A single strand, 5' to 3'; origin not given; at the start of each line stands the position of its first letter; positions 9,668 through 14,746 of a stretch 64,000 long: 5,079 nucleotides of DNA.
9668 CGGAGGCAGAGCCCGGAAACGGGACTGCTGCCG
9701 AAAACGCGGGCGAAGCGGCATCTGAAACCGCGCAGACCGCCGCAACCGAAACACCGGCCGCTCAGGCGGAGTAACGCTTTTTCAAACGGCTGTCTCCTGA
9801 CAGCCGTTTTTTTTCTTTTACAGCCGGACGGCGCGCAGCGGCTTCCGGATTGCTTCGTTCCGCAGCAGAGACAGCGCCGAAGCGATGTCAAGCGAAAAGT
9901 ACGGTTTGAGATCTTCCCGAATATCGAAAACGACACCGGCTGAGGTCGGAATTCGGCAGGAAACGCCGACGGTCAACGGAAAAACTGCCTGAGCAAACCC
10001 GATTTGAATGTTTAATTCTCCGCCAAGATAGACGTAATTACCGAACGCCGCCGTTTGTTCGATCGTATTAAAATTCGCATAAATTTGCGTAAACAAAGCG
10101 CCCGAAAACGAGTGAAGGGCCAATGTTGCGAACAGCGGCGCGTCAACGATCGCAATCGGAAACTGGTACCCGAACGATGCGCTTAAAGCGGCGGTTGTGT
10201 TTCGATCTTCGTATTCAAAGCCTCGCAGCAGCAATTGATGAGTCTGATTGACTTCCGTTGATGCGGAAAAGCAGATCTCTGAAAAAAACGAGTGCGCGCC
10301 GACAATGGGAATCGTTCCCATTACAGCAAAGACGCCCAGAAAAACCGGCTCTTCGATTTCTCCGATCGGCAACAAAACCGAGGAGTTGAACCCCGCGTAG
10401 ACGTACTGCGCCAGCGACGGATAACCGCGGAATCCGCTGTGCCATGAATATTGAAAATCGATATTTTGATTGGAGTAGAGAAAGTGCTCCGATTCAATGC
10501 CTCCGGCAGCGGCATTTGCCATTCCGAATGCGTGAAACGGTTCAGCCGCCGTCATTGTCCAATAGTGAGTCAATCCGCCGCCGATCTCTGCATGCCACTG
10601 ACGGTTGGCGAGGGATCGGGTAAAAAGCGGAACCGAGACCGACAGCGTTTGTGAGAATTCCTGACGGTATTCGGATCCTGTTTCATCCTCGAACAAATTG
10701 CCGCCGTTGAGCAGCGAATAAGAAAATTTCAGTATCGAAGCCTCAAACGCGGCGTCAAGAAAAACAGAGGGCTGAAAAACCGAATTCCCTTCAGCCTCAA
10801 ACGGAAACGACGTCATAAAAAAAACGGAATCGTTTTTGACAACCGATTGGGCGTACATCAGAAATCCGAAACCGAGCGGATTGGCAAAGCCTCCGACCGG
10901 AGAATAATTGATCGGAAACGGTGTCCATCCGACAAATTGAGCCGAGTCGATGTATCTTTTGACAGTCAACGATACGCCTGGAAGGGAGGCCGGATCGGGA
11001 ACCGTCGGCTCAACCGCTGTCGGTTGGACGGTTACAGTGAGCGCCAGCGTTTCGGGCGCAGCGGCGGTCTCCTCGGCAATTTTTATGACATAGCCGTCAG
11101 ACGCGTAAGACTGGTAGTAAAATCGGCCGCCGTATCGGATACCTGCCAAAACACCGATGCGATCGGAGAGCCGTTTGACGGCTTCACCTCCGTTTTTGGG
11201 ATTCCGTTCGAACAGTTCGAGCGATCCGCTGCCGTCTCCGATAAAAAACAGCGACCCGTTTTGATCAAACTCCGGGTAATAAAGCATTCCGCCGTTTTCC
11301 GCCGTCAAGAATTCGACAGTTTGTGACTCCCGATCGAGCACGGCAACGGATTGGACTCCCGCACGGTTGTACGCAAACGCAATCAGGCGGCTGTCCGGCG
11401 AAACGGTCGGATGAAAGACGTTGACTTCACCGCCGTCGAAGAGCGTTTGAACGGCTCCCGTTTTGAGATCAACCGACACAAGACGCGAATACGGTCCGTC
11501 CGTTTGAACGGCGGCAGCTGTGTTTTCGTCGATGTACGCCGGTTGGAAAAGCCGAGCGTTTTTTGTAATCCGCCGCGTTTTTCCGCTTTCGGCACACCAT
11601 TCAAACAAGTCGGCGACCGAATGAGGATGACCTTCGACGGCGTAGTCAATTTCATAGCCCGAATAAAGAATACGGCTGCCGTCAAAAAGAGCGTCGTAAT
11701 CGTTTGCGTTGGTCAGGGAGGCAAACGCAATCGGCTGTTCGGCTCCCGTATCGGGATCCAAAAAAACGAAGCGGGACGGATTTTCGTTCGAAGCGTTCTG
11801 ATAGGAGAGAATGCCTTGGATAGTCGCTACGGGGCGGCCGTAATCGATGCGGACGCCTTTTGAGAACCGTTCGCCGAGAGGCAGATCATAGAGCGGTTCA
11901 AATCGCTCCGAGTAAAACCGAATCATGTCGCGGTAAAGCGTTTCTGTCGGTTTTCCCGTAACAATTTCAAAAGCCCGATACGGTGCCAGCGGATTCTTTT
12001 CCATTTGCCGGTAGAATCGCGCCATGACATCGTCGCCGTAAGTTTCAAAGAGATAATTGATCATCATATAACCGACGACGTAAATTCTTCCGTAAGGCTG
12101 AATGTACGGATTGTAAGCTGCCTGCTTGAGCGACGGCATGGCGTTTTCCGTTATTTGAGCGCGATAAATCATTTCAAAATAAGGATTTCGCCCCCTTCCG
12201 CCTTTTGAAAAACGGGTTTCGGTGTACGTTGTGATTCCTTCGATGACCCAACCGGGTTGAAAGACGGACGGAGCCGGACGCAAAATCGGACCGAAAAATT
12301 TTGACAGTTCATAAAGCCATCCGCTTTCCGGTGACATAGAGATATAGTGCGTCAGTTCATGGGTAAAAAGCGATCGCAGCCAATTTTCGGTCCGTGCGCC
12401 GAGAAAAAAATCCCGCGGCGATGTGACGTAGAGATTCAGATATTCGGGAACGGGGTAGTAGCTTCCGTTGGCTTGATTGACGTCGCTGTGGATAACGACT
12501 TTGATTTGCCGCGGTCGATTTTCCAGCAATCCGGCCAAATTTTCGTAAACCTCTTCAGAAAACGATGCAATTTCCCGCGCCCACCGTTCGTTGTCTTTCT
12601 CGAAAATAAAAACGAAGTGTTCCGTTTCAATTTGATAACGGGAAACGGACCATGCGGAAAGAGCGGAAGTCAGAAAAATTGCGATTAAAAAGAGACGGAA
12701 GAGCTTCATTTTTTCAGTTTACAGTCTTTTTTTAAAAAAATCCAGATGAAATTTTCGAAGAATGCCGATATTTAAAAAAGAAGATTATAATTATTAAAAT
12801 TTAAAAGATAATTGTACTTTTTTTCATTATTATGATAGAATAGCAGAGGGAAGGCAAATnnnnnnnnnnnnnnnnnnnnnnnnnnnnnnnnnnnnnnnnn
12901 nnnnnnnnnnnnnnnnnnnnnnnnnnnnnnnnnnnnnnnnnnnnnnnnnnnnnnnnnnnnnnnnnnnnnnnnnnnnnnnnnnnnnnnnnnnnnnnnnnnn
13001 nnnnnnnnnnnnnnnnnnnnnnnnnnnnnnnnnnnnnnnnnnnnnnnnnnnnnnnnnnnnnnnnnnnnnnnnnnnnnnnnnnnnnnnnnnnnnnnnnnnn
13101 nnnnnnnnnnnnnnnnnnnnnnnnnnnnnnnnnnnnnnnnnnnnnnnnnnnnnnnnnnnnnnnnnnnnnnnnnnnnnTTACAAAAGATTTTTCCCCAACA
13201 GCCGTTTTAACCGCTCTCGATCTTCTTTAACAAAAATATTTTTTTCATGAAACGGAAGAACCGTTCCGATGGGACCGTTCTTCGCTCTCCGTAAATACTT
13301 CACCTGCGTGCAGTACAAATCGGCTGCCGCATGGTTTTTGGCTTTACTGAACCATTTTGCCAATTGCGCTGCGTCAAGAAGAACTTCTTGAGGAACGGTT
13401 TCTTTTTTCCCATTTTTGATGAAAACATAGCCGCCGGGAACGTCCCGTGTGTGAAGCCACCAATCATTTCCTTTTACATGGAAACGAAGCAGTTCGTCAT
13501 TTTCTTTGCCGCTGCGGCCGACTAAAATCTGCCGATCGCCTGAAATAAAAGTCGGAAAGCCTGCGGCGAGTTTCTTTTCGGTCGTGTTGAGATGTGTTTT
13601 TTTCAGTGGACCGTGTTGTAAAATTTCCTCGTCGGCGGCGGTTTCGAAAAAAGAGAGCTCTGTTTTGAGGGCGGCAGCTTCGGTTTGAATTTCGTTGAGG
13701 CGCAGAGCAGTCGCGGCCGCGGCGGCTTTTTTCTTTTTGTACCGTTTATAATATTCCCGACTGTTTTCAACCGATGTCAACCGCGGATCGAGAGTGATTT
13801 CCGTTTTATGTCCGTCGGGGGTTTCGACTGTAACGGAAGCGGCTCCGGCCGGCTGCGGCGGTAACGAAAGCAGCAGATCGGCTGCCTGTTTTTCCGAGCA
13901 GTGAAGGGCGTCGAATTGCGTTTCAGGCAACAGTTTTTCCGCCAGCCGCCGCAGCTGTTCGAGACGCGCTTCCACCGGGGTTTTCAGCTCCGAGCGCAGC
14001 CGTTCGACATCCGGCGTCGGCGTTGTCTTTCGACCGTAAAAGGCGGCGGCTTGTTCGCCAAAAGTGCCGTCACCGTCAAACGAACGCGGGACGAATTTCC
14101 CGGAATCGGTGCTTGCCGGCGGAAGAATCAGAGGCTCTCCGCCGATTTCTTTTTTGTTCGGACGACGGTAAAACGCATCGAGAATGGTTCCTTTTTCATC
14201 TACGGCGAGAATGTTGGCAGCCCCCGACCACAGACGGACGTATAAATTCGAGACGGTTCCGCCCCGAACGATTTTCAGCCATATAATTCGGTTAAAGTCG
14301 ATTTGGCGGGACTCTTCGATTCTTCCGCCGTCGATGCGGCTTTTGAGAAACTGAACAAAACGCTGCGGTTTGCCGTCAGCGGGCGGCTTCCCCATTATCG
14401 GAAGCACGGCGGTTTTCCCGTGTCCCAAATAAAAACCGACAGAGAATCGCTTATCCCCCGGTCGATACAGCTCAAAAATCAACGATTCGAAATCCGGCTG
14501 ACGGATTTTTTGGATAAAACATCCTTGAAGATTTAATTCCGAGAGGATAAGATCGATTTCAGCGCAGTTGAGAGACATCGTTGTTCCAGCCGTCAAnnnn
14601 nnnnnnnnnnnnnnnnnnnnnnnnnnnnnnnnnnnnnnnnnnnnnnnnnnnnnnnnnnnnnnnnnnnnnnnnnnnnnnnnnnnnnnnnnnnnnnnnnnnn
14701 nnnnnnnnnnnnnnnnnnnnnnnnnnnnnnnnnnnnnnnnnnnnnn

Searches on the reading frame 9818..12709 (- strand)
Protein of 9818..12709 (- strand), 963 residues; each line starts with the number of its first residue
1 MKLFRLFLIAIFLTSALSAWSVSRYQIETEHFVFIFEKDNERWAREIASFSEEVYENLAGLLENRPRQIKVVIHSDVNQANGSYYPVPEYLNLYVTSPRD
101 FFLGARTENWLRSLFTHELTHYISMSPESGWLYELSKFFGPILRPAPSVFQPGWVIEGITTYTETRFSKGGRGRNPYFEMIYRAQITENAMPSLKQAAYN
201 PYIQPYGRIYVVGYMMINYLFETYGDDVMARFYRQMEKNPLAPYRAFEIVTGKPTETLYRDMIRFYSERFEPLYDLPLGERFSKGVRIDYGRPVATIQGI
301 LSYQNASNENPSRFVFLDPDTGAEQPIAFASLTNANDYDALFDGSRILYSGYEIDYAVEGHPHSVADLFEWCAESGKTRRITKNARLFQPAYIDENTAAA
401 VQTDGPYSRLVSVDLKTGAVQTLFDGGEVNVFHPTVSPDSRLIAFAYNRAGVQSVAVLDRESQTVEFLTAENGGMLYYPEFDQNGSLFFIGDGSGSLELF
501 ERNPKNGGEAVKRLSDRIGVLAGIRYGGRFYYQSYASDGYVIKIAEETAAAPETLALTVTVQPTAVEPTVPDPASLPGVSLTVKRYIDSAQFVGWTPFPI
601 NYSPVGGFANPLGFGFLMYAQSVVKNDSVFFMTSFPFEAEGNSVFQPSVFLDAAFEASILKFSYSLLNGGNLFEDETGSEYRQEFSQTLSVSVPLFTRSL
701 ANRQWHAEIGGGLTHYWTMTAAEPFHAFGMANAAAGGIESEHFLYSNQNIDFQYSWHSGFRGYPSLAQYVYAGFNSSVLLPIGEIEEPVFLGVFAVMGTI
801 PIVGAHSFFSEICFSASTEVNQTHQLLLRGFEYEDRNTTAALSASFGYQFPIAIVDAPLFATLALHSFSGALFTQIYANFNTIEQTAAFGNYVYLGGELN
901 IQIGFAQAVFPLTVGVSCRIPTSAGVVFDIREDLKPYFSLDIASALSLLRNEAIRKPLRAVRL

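Call 8: search_protein_families(library=pfam, proteins=[window:9818-12709:-], max_evalue=0.01)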
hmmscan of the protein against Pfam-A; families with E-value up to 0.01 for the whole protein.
window:9818-12709:- (963 aa): 2 families
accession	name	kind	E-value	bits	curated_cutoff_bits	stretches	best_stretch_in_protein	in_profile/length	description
PF10647.15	Gmad1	-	0.0051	17.1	20.5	0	418-508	12-98/251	Lipoprotein LpqB beta-propeller domain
PF07676.18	PD40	-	0.008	16.6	20.9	0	432-451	12-32/38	WD40-like Beta Propeller Repeat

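Call 9: search_protein_families(library=ncbifam, proteins=[window:9818-12709:-], max_evalue=0.01)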
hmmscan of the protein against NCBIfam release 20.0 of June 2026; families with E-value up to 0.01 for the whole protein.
window:9818-12709:- (963 aa): 1 family
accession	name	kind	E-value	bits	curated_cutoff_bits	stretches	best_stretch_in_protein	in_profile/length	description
TIGR02800.1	propeller_TolB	equivalog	5e-06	25.7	343.15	1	379-515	184-319/418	Tol-Pal system beta propeller repeat protein TolB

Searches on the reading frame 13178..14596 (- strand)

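Call 8: search_protein_families(library=pfam, proteins=[window:13178-14596:-], max_evalue=0.01)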
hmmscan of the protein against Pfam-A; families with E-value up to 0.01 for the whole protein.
window:13178-14596:- (472 aa): 3 families
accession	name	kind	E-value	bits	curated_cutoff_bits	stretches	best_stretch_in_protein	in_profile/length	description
PF05833.16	NFACT_N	-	1.2e-27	97.2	31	2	179-327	281-431/456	NFACT N-terminal and middle domains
PF05670.18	NFACT-R_1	-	6.5e-12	46.4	29.8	1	353-440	9-98/112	NFACT protein RNA binding domain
PF18297.6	NFACT-R_2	-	3.5e-05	24.3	26.9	1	355-431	10-81/104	NFACT protein RNA binding domain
